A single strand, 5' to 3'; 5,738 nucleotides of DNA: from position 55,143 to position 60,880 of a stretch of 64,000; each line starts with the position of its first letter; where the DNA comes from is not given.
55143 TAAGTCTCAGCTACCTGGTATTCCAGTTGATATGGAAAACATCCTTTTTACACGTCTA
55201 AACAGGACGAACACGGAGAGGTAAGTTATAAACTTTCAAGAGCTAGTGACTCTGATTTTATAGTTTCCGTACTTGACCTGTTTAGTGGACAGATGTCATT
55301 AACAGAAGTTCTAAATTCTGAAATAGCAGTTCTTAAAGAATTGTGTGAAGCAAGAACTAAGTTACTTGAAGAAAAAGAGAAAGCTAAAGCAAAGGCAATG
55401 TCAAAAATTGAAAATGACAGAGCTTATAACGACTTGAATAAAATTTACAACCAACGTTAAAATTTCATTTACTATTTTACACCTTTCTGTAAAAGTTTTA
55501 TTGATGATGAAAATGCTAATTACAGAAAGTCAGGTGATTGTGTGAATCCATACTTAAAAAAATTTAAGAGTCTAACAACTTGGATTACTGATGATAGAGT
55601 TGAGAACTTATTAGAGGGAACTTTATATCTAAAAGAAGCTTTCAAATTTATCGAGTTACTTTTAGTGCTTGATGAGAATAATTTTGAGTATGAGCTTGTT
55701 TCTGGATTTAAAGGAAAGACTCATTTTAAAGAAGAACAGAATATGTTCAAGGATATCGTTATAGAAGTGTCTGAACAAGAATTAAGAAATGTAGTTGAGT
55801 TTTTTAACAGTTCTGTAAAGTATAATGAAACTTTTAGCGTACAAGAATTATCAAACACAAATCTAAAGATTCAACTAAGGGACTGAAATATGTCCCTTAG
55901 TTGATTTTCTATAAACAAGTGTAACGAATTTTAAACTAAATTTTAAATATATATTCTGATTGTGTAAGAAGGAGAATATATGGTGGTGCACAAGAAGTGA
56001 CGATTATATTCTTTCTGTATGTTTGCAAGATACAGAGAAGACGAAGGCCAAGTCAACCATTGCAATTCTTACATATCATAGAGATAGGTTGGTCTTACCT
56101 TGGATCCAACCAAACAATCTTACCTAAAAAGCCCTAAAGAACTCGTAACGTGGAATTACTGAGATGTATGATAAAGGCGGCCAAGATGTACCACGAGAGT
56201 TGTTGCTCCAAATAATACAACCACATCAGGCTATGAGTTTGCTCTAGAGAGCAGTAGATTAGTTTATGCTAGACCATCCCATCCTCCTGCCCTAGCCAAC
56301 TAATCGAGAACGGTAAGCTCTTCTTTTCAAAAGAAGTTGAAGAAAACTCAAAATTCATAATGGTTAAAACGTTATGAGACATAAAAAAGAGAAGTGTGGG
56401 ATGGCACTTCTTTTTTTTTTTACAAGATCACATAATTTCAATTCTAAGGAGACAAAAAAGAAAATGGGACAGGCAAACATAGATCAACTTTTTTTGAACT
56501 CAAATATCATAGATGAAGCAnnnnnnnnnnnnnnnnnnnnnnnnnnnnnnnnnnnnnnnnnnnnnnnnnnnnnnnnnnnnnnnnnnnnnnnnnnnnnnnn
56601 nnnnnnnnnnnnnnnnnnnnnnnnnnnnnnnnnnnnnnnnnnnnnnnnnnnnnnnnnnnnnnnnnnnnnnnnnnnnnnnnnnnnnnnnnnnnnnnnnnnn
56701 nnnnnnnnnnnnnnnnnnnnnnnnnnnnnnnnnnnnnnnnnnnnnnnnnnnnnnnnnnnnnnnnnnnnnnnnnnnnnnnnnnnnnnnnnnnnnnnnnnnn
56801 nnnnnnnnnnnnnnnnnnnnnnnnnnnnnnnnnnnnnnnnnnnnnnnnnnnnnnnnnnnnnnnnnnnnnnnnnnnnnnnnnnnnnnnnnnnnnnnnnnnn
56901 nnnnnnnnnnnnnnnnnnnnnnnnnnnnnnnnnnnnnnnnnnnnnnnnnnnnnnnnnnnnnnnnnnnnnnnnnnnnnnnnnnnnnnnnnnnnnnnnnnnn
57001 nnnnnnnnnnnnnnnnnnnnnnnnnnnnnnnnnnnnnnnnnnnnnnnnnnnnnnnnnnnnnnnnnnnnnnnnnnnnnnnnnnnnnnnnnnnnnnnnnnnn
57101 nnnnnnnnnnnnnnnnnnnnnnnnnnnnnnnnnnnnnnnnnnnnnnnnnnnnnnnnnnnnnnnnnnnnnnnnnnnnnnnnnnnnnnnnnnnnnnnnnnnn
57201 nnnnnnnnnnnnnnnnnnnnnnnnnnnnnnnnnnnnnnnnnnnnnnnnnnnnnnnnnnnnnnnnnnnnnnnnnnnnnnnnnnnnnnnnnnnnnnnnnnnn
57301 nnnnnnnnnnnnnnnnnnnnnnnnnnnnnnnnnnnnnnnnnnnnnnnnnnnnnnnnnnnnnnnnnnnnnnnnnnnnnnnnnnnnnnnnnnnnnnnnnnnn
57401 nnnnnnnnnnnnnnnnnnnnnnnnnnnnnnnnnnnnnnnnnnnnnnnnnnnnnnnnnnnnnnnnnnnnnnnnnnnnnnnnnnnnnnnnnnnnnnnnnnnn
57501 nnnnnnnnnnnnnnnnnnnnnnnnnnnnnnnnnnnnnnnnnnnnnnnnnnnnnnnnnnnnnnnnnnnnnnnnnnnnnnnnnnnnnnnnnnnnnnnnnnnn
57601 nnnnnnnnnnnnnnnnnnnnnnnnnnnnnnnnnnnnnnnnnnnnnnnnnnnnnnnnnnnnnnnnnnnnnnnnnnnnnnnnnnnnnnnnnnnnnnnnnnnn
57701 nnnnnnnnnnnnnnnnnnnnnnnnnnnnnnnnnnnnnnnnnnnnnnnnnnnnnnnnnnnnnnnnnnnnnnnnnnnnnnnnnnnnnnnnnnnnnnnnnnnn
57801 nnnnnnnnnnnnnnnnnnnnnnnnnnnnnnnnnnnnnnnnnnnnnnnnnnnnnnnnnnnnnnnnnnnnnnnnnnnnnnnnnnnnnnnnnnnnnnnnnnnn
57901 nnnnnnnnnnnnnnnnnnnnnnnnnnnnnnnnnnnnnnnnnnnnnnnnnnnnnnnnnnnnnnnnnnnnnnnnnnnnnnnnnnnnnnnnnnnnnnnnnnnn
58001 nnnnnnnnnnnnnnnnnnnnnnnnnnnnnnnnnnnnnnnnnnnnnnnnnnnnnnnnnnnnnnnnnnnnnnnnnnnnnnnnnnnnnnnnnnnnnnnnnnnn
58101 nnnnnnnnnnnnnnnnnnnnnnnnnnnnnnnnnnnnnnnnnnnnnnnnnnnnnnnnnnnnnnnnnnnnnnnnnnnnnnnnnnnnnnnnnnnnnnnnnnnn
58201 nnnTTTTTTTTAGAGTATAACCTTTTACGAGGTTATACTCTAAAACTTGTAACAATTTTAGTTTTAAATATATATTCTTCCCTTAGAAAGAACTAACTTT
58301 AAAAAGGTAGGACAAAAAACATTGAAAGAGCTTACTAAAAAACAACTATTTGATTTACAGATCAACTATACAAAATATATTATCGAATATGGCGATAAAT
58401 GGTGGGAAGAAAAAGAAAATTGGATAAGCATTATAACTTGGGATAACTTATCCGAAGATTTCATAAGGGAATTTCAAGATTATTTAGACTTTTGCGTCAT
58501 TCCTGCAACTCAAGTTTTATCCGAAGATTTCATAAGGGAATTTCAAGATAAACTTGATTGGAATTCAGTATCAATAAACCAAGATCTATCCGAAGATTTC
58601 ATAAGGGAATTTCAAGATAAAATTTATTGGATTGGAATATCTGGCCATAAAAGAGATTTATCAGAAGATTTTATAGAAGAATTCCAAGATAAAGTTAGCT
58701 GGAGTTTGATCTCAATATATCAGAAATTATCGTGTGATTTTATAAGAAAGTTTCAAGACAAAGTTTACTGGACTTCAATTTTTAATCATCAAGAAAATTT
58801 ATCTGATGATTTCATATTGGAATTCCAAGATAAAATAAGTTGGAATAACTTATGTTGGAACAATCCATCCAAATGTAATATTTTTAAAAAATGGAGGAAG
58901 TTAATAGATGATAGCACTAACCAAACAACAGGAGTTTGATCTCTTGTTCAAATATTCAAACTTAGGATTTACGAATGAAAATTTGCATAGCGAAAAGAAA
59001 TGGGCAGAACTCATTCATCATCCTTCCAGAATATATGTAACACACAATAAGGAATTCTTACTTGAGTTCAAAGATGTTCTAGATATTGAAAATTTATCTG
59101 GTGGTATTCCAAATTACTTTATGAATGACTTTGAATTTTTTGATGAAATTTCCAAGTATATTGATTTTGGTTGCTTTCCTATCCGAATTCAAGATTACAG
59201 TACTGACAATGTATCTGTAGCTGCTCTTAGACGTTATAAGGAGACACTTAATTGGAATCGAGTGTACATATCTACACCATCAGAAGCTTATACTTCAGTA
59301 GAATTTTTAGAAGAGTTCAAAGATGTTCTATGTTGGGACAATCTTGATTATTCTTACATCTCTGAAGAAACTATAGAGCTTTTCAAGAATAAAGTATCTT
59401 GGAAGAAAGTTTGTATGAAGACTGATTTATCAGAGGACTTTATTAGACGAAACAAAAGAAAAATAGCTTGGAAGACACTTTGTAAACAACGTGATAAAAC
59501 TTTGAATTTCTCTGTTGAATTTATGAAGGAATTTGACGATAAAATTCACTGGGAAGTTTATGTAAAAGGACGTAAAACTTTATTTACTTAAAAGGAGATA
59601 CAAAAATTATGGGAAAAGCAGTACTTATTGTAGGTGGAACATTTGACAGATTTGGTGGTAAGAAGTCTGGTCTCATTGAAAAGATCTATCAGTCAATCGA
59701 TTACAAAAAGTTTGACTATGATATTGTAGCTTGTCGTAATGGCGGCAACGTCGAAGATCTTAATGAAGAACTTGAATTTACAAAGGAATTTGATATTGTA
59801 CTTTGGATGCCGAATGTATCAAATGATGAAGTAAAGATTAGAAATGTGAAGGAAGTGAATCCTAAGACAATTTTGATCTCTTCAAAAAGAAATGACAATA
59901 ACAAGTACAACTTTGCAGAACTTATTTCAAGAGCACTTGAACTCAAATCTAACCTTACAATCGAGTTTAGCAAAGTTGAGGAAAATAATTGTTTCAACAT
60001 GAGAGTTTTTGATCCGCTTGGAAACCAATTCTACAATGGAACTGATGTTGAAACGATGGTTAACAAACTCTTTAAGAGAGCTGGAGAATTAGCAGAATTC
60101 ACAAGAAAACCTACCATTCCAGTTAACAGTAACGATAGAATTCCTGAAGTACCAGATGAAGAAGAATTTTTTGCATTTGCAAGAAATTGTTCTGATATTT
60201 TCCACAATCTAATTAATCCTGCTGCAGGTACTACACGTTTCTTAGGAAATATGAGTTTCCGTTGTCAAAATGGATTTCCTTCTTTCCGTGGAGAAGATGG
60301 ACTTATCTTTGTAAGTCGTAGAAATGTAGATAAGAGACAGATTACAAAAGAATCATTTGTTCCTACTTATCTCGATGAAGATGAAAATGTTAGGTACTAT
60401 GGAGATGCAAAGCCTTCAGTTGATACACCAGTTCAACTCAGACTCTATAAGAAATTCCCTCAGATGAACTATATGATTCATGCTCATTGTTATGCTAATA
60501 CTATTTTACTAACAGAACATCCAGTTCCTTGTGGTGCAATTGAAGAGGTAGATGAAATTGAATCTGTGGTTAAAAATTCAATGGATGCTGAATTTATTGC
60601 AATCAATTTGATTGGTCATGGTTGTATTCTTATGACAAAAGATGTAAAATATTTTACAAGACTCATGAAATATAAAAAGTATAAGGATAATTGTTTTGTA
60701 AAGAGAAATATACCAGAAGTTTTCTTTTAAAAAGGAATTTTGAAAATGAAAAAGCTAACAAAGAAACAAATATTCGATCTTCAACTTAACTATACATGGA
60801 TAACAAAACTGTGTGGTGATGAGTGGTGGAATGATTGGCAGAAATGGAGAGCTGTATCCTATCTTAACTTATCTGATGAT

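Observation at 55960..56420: Unrecognised ~460-nt structured RNA with a C-rich loop complementary to its own terminator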

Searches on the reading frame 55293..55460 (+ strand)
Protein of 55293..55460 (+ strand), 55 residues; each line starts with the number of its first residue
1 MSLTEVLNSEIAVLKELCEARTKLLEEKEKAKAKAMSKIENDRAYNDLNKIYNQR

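Call 11: search_protein_families(library=pfam, proteins=[window:55293-55460:+])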
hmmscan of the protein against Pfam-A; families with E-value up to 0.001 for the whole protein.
window:55293-55460:+ (55 aa): 0 families

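Call 49: search_protein_families(library=phrogs, proteins=[window:55293-55457:+], max_evalue=1)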
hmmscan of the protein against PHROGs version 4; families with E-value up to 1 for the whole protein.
window:55293-55457:+ (55 aa): 3 families
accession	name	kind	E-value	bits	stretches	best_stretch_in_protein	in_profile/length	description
phrog_5547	-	moron, auxiliary metabolic gene and host takeover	0.00023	22.1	1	4-49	37-82/88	membrane protein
phrog_3395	-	moron, auxiliary metabolic gene and host takeover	0.016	16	1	4-50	77-123/126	membrane protein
phrog_25112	-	unknown function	0.066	13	1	7-52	326-371/673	-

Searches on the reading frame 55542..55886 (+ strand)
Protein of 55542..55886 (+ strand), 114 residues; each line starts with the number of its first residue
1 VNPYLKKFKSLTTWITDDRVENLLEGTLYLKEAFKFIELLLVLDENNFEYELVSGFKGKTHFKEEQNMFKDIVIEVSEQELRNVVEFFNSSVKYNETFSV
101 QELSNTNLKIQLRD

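Call 11: search_protein_families(library=pfam, proteins=[window:55542-55886:+])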
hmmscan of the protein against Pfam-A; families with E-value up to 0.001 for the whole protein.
window:55542-55886:+ (114 aa): 0 families

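Call 49: search_protein_families(library=phrogs, proteins=[window:55542-55883:+], max_evalue=1)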
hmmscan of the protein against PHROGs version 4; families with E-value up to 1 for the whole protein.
window:55542-55883:+ (114 aa): 2 families
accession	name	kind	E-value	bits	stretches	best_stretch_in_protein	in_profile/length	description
phrog_27944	-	unknown function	7.1e-05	23.9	1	14-97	16-96/110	-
phrog_32752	-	DNA, RNA and nucleotide metabolism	0.17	13.3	1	50-92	17-59/118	DNA polymerase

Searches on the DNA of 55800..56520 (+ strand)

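Call 4: search_rna_families(source=window, start=55800, end=56520, threshold=evalue, max_evalue=10, show_alignments=3)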
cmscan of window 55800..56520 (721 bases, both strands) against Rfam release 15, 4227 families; matches with E-value up to 10: 13.
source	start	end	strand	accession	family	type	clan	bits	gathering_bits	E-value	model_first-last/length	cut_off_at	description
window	55860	55984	-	RF01774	rpsL_ricks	Cis-reg; leader;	-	22.1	60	6.2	1-131/131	no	Rickettsia rpsL leader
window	55860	55922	+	RF03637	mir-5879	Gene; miRNA;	-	21.6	97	0.06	1-76/76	no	mir-5879 microRNA precursor family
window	55869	55909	+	RF03445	mir-7552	Gene; miRNA;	-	21.3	59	0.94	1-63/63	no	mir-7552 microRNA precursor family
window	55850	55973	+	RF04358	Plastid-ndhA-ndhB-3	Intron;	CL00155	20.8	90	5.5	1-171/171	no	Plastid-ndhA-ndhB-3 group II-D5 intron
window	56319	56421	+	RF00378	Qrr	Gene; sRNA;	-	20.6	50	0.34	1-108/108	no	Qrr RNA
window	55853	55924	-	RF03637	mir-5879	Gene; miRNA;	-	20.2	97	0.15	1-76/76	no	mir-5879 microRNA precursor family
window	56381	56420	+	RF03623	mir-1252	Gene; miRNA;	-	19.5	70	1.8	1-65/65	no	mir-1252 microRNA precursor family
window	55866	55909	-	RF04170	MIR7723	Gene; miRNA;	-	17.9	200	0.62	1-235/235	no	MIR7723 microRNA precursor family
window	55866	55909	+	RF04170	MIR7723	Gene; miRNA;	-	15.3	200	2.7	1-235/235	no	MIR7723 microRNA precursor family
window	56331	56356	+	RF01222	sn2417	Gene; snRNA; snoRNA; CD-box;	-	15.2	80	2.1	1-123/123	no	Small nucleolar RNA sn2417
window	56324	56421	-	RF00558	L20_leader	Cis-reg; leader;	-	15.1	58.7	4.3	1-127/127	no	Ribosomal protein L20 leader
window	55851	55921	+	RF02625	WsnRNA46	Gene; sRNA;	-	14.9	65.3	9.7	1-151/151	no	Wolbachia sRNA 46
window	56325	56424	+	RF00558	L20_leader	Cis-reg; leader;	-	14.2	58.7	7.4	1-127/127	no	Ribosomal protein L20 leader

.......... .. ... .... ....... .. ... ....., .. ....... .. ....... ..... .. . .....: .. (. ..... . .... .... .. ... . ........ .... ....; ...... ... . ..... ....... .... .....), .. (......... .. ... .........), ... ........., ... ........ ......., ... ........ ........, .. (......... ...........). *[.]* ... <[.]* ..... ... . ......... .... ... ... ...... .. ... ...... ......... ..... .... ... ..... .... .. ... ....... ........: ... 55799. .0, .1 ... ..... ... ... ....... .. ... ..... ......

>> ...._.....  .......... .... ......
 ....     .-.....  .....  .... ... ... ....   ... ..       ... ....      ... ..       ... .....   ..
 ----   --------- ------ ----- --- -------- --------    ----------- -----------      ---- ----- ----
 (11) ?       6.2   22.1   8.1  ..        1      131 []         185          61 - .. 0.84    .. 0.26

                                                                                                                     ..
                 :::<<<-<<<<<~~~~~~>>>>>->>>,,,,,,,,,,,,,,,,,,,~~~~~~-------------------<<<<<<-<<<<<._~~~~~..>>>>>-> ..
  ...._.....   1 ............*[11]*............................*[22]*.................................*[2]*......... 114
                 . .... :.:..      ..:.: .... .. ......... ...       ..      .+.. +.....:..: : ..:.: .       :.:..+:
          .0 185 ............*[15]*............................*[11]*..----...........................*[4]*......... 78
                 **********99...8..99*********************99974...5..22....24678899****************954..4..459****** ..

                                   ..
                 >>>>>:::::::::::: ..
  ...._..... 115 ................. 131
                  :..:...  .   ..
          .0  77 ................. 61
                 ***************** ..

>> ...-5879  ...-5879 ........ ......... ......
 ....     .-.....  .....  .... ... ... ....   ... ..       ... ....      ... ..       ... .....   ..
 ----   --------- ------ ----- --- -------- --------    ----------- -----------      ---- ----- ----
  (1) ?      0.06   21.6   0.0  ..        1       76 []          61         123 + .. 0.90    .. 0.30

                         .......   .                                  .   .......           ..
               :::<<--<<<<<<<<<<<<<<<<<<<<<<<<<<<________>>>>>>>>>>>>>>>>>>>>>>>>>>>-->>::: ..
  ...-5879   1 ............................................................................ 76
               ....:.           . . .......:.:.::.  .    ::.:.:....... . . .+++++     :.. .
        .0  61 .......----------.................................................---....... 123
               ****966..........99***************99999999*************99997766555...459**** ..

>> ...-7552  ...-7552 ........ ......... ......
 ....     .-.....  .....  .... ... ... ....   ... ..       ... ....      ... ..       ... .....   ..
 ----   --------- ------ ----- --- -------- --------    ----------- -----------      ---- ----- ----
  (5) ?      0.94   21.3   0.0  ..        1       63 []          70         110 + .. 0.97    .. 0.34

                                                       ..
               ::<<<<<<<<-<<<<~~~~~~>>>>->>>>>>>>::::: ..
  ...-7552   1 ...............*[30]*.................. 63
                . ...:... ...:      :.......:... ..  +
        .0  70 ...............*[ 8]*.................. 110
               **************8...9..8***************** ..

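Call 8: search_dna_similar(query=window:55880-56470:+, collection=phages, mode=distant, max_rows=40)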
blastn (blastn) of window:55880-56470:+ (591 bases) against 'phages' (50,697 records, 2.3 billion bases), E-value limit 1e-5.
No match.

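Call 55: search_dna_similar(query=window:55960-56425:+, collection=plasmids, mode=distant, max_evalue=0.01)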
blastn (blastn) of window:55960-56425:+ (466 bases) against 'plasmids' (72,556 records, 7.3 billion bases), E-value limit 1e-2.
No match.

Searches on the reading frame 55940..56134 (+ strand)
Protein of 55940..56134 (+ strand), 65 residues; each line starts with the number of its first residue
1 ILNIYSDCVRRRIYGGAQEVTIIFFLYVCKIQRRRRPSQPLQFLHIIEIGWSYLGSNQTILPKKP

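Call 49: search_protein_families(library=phrogs, proteins=[window:55940-56134:+, window:55960-56124:+], max_evalue=1)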
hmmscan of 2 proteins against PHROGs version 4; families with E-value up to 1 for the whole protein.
window:55940-56134:+ (65 aa): 0 families

window:55960-56124:+ (55 aa): 0 families

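Call 65: list_cluster_members(proteins=[window:55960-56124:+, window:55997-56134:+, window:56272-56382:-, window:56367-56480:-, window:56137-56226:-, window:55946-56065:-, window:55878-55991:-, window:55542-55883:+])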
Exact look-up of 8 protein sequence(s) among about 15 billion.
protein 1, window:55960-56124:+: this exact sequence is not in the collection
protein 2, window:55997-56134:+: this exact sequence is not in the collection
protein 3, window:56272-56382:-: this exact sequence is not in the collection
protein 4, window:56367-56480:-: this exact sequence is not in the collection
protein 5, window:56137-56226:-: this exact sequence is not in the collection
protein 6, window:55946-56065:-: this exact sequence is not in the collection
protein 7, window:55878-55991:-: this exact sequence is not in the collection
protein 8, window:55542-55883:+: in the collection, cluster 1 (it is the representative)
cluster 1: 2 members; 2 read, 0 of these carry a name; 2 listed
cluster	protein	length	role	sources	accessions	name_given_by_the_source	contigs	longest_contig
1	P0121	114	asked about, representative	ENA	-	-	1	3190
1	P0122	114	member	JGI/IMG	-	-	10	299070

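Call 66: find_encoding_contigs(protein=P0122, flank=2500, max_places=10)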
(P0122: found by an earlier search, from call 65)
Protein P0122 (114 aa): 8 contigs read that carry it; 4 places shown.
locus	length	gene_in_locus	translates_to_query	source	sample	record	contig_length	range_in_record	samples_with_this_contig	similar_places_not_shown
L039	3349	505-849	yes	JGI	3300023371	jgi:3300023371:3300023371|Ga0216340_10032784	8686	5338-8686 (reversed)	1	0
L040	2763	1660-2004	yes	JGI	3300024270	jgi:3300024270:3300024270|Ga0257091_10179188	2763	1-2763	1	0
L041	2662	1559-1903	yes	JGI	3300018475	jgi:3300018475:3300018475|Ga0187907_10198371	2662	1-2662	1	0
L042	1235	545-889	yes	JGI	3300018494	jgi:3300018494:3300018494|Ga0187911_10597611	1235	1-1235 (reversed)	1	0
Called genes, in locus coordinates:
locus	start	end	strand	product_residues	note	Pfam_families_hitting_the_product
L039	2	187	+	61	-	?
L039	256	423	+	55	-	-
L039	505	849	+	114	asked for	-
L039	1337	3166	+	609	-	PF00118:Cpn60_TCP1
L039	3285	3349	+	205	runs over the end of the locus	-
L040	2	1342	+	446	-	?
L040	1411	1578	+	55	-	-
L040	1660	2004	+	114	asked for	-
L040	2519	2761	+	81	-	?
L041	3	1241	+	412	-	?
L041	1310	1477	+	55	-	-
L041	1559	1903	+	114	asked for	-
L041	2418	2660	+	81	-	?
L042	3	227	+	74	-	?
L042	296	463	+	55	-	-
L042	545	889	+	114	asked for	-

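Call 67: find_encoding_contigs(protein=P0121, flank=2500, max_places=10)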
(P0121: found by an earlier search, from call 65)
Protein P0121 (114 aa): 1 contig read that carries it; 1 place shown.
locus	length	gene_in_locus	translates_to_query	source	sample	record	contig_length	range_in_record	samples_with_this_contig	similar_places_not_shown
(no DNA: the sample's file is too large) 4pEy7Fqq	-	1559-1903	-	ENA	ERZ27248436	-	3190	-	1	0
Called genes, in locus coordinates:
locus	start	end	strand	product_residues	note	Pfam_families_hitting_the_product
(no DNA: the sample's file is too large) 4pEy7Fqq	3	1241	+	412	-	?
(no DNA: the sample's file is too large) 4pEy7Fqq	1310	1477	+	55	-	-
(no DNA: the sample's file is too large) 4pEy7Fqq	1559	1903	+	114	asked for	-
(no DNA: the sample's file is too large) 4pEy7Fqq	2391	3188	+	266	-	?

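Call 74: search_protein_representatives(protein=window:55940-56134:+)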
Query: 65 residues. Proteins with E-value up to 0.001 (for the whole library): 0; up to 1e-10: 0; up to 1e-30: 0. The best 0 are listed.

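Call 97: search_protein_families(library=pfam, proteins=[window:55940-56134:+, window:55960-56124:+], max_evalue=1)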
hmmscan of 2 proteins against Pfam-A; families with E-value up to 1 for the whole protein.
window:55940-56134:+ (65 aa): 0 families

window:55960-56124:+ (55 aa): 0 families

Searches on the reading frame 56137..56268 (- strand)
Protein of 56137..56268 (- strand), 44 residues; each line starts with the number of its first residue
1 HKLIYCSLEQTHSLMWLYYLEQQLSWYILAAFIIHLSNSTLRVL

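Call 49: search_protein_families(library=phrogs, proteins=[window:56137-56268:-], max_evalue=1)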
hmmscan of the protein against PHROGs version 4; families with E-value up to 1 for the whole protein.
window:56137-56268:- (44 aa): 2 families
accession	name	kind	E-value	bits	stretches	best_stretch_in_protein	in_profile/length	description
phrog_36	-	transcription regulation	0.11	13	1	2-42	135-173/220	transcriptional regulator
phrog_10908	-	unknown function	0.13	13.2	1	2-40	64-102/163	-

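Call 97: search_protein_families(library=pfam, proteins=[window:56137-56268:-], max_evalue=1)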
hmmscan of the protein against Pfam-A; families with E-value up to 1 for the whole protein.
window:56137-56268:- (44 aa): 0 families

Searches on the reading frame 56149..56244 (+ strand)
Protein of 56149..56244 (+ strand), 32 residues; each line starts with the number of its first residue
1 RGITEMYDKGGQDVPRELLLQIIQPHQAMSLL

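Call 97: search_protein_families(library=pfam, proteins=[window:56149-56244:+], max_evalue=1)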
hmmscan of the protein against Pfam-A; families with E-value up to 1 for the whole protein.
window:56149-56244:+ (32 aa): 1 family
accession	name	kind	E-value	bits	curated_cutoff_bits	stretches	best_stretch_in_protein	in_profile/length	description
PF14642.11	FAM47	-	0.16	11.9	27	1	5-27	132-154/257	FAM47 family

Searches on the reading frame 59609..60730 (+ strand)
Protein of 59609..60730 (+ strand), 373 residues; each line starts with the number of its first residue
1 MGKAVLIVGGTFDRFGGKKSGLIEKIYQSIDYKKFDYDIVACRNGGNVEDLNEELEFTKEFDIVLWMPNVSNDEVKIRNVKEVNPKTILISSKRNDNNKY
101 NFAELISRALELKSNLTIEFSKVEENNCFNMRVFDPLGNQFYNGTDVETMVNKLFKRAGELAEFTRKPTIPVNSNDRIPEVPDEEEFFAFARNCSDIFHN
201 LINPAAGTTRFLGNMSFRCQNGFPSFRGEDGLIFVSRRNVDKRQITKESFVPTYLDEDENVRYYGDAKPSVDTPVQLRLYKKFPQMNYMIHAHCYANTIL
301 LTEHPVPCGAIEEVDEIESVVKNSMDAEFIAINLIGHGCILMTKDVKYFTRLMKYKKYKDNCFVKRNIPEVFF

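Call 11: search_protein_families(library=pfam, proteins=[window:59609-60730:+])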
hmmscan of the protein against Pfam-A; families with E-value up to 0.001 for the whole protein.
window:59609-60730:+ (373 aa): 1 family
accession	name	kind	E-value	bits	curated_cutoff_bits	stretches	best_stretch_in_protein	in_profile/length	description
PF00596.27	Aldolase_II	-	1.4e-10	41.8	22.2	1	209-302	17-101/183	Class II Aldolase and Adducin N-terminal domain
